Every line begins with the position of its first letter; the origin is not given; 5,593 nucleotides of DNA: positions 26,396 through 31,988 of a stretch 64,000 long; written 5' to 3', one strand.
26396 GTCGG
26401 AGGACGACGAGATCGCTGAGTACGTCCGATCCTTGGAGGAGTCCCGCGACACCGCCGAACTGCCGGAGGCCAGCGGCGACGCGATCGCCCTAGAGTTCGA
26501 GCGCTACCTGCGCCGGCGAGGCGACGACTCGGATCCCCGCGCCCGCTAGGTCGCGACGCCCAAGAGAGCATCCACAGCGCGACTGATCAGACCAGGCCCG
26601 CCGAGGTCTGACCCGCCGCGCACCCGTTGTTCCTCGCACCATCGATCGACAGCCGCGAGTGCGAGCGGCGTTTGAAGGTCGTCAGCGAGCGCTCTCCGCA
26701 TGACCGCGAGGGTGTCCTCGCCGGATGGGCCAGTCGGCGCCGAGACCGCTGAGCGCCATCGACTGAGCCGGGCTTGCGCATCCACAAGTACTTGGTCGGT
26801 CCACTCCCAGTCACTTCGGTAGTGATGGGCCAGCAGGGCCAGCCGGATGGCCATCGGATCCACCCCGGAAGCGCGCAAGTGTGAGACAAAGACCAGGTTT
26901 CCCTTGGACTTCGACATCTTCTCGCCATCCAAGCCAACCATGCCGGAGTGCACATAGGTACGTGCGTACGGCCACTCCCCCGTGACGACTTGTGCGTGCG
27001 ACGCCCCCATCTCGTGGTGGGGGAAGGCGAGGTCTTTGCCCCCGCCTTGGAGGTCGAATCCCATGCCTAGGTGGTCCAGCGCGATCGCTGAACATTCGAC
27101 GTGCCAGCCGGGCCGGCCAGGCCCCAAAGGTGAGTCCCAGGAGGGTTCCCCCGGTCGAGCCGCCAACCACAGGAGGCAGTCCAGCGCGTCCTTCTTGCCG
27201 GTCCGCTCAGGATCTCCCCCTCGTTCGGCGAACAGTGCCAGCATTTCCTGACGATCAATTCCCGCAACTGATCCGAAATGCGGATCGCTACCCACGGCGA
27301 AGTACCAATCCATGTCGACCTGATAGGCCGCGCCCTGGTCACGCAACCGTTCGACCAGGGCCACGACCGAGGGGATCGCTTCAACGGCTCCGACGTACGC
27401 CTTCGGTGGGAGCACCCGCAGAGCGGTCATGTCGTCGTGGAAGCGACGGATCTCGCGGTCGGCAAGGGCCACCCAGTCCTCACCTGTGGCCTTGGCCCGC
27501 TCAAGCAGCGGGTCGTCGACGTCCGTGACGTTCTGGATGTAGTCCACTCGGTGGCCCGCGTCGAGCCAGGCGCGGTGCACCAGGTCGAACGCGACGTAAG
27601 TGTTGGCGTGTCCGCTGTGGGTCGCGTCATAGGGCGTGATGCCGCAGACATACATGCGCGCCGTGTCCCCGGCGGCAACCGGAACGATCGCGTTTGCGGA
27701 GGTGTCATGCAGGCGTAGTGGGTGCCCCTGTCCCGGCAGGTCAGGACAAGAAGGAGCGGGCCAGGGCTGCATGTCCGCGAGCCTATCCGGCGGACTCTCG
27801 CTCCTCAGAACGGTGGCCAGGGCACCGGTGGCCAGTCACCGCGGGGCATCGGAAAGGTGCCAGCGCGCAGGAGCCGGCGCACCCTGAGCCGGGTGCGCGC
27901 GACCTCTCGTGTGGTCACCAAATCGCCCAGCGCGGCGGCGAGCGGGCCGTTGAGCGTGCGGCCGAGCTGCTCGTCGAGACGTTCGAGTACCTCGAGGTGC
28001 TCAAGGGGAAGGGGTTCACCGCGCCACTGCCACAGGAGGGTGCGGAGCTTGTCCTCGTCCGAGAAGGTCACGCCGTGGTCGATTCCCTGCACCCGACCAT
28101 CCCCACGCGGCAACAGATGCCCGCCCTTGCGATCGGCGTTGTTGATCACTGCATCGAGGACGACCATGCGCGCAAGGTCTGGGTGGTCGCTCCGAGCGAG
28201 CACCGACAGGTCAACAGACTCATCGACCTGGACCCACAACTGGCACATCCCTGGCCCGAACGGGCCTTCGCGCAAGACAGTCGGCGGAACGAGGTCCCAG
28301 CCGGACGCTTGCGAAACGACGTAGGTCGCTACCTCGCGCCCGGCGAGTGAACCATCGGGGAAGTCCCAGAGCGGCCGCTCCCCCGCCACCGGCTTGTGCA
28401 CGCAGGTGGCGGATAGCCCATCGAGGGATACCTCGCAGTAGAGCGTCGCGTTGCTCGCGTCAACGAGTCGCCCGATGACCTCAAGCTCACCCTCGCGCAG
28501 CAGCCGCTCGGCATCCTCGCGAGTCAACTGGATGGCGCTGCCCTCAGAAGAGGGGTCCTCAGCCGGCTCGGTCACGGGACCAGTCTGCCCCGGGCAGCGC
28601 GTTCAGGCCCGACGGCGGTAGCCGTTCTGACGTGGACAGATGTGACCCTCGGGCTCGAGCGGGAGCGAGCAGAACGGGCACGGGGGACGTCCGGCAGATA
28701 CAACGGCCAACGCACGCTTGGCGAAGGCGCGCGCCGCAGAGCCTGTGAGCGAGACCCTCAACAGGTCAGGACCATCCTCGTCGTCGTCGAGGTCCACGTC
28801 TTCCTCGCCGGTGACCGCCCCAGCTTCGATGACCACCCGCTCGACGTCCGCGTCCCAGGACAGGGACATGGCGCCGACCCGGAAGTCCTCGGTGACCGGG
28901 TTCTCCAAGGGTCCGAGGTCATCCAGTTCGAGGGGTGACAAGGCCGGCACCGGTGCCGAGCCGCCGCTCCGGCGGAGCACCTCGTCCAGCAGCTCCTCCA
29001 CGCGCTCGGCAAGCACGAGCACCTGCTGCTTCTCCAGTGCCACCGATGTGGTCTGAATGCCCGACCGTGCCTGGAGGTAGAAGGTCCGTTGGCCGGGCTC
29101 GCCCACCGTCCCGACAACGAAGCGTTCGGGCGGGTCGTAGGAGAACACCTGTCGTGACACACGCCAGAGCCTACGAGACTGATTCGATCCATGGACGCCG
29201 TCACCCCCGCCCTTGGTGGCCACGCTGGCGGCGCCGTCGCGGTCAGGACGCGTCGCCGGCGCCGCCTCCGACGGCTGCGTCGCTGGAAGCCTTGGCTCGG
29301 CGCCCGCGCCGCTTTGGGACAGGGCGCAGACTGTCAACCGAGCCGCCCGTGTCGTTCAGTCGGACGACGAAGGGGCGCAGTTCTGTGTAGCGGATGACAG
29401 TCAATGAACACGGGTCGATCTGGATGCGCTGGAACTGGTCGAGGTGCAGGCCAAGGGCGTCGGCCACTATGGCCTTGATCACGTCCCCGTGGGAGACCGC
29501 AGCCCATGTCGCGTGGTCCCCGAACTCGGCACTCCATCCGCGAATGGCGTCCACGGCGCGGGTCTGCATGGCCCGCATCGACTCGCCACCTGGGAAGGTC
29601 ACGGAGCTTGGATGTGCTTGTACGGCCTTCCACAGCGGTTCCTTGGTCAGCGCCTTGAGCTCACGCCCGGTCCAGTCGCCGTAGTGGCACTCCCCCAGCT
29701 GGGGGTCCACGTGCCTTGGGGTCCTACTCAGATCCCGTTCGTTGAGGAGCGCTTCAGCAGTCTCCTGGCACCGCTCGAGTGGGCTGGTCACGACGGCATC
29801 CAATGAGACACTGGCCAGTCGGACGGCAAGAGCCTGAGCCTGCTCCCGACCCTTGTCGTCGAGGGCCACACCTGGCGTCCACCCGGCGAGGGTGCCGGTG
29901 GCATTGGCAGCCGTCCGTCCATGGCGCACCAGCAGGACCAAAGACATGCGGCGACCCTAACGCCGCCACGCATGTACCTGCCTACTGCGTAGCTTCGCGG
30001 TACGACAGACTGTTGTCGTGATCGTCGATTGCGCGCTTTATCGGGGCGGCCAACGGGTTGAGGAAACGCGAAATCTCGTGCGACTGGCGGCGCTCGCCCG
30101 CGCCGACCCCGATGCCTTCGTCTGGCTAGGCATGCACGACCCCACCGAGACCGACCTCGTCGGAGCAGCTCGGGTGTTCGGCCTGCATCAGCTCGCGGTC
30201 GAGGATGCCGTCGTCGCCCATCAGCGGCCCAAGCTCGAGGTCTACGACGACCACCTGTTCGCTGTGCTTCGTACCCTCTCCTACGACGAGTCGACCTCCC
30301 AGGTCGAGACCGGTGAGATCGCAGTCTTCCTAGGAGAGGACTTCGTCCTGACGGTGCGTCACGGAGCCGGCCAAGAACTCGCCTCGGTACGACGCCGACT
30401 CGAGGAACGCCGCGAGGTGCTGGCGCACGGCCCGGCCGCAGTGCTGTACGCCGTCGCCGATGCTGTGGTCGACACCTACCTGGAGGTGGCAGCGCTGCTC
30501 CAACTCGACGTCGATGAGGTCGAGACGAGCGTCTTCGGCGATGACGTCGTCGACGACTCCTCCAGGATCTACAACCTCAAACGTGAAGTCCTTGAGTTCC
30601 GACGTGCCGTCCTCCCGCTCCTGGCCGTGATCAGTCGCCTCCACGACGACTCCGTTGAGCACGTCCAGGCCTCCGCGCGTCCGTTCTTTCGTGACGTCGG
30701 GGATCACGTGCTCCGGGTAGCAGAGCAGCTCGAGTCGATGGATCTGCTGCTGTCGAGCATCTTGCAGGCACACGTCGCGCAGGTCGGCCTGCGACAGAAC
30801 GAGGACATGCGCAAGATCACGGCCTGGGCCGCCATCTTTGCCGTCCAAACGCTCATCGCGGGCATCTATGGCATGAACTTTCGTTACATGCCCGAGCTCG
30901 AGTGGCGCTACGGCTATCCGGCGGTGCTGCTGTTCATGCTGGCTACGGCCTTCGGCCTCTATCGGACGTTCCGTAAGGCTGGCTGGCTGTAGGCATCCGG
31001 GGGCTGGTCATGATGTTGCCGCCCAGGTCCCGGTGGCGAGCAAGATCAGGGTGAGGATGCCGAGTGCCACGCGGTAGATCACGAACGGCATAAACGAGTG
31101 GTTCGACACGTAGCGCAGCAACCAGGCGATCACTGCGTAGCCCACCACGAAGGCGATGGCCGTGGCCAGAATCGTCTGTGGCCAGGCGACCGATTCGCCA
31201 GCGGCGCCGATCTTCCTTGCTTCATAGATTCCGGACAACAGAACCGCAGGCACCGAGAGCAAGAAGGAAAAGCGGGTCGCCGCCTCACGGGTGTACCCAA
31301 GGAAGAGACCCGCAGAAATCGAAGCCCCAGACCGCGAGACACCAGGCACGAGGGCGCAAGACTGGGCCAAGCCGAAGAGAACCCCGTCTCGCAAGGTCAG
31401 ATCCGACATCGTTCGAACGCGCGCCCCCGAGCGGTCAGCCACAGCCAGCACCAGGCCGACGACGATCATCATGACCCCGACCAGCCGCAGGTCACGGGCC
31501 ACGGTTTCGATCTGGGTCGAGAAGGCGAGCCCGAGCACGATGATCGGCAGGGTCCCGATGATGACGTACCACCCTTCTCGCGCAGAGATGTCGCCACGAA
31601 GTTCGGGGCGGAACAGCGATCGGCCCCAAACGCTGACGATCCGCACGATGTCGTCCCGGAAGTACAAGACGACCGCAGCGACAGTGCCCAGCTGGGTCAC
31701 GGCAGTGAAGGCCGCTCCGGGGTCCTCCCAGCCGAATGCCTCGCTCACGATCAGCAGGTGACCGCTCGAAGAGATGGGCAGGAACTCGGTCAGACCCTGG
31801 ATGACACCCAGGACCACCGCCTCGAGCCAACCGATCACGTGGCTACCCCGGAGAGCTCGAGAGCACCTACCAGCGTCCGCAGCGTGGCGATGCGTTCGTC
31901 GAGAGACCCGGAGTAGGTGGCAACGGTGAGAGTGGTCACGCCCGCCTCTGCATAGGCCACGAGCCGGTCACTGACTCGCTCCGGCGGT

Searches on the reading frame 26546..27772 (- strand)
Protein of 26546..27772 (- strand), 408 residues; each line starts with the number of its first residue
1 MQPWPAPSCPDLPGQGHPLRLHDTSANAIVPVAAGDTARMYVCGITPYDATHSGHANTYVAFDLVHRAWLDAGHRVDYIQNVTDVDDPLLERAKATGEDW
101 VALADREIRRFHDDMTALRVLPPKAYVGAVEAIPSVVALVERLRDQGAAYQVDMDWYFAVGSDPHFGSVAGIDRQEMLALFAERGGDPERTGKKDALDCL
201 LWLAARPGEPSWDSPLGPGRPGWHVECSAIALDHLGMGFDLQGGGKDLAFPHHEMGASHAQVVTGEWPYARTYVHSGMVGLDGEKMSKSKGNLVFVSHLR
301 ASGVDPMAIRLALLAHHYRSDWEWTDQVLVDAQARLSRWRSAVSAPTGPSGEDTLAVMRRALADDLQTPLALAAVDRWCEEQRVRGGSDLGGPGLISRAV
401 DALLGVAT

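Call 43: search_protein_families(library=pfam, proteins=[window:26546-27772:-], max_evalue=0.001)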
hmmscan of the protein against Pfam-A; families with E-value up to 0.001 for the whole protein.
window:26546-27772:- (408 aa): 4 families
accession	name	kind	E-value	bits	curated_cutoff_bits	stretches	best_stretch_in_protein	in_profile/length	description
PF01406.26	tRNA-synt_1e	-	1.5e-85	287.7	27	1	36-333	8-300/301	tRNA synthetases class I (C) catalytic domain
PF00133.28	tRNA-synt_1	-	1.2e-05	24.7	22.7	1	260-324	350-413/414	tRNA synthetases class I (I, L, M and V)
PF09334.17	tRNA-synt_1g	-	2.2e-05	23.8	20.1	1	263-325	305-367/391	tRNA synthetases class I (M)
PF00579.31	tRNA-synt_1b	-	0.00028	20.7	21.1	1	231-296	143-210/292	tRNA synthetases class I (W and Y)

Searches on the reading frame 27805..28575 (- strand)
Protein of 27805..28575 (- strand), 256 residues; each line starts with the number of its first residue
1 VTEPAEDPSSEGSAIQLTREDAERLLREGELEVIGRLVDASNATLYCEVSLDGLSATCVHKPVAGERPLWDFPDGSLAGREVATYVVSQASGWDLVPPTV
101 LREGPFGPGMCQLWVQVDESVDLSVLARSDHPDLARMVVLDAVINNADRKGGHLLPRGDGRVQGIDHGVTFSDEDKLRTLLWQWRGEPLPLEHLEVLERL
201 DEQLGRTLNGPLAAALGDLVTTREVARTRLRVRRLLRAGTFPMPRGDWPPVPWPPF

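Call 43: search_protein_families(library=pfam, proteins=[window:27805-28575:-], max_evalue=0.001)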
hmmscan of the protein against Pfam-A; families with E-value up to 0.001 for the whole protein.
window:27805-28575:- (256 aa): 1 family
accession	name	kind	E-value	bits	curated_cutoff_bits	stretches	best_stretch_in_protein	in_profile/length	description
PF00454.33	PI3_PI4_kinase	-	6.5e-05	23.4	27.1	1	134-179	134-178/241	Phosphatidylinositol 3- and 4-kinase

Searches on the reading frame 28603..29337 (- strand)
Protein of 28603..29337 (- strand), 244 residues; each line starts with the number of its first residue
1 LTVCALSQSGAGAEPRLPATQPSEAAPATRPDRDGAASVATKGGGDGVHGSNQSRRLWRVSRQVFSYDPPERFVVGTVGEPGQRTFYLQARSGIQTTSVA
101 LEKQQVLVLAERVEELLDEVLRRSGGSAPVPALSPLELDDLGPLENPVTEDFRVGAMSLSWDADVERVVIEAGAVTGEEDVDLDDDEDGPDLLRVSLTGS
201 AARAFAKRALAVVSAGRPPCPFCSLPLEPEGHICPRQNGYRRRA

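Call 43: search_protein_families(library=pfam, proteins=[window:28603-29337:-], max_evalue=0.001)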
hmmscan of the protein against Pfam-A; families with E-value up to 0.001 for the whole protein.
window:28603-29337:- (244 aa): 1 family
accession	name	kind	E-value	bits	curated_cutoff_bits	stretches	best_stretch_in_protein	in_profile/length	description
PF11290.13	DUF3090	-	3.9e-66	222.5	27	1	65-234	1-170/170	Protein of unknown function (DUF3090)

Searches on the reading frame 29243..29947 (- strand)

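Call 43: search_protein_families(library=pfam, proteins=[window:29243-29947:-], max_evalue=0.001)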
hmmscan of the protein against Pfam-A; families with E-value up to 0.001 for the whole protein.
window:29243-29947:- (234 aa): 1 family
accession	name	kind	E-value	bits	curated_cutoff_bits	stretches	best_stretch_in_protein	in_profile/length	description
PF00300.27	His_Phos_1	-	4.2e-53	180.4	21.7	1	4-200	1-194/194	Histidine phosphatase superfamily (branch 1)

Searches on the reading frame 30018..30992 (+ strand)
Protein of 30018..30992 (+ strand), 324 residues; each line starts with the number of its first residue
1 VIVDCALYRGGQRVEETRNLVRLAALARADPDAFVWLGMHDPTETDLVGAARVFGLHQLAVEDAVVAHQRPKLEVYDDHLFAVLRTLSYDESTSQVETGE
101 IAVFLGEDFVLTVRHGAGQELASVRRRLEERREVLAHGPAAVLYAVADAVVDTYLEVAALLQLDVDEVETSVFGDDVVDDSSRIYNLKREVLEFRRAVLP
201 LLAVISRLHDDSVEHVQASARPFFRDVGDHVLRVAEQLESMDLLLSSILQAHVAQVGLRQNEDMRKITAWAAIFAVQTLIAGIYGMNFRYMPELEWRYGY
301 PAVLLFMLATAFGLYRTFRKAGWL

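Call 43: search_protein_families(library=pfam, proteins=[window:30018-30992:+], max_evalue=0.001)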
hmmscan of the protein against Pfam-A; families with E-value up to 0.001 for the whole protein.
window:30018-30992:+ (324 aa): 2 families
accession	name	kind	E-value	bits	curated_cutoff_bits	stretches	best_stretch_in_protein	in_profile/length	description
PF01544.23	CorA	-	4.5e-60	203.9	27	1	33-320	3-292/292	CorA-like Mg2+ transporter protein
PF00223.24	PsaA_PsaB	-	0.00012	20.9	23.3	1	215-314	76-178/711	Photosystem I psaA/psaB protein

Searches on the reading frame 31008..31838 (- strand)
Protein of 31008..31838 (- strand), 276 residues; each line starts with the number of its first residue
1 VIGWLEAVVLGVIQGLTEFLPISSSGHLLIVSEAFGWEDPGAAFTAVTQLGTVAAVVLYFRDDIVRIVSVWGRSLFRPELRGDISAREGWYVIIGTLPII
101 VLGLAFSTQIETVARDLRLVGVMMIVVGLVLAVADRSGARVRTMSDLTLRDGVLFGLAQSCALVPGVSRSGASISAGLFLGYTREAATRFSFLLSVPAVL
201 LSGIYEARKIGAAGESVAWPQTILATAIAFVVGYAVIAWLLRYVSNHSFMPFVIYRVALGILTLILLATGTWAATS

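Call 43: search_protein_families(library=pfam, proteins=[window:31008-31838:-], max_evalue=0.001)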
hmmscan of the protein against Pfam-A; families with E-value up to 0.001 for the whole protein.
window:31008-31838:- (276 aa): 1 family
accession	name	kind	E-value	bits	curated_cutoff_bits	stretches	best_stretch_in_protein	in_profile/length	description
PF02673.24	BacA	-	3.6e-82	276.4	33.4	1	7-262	1-257/257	Bacitracin resistance protein BacA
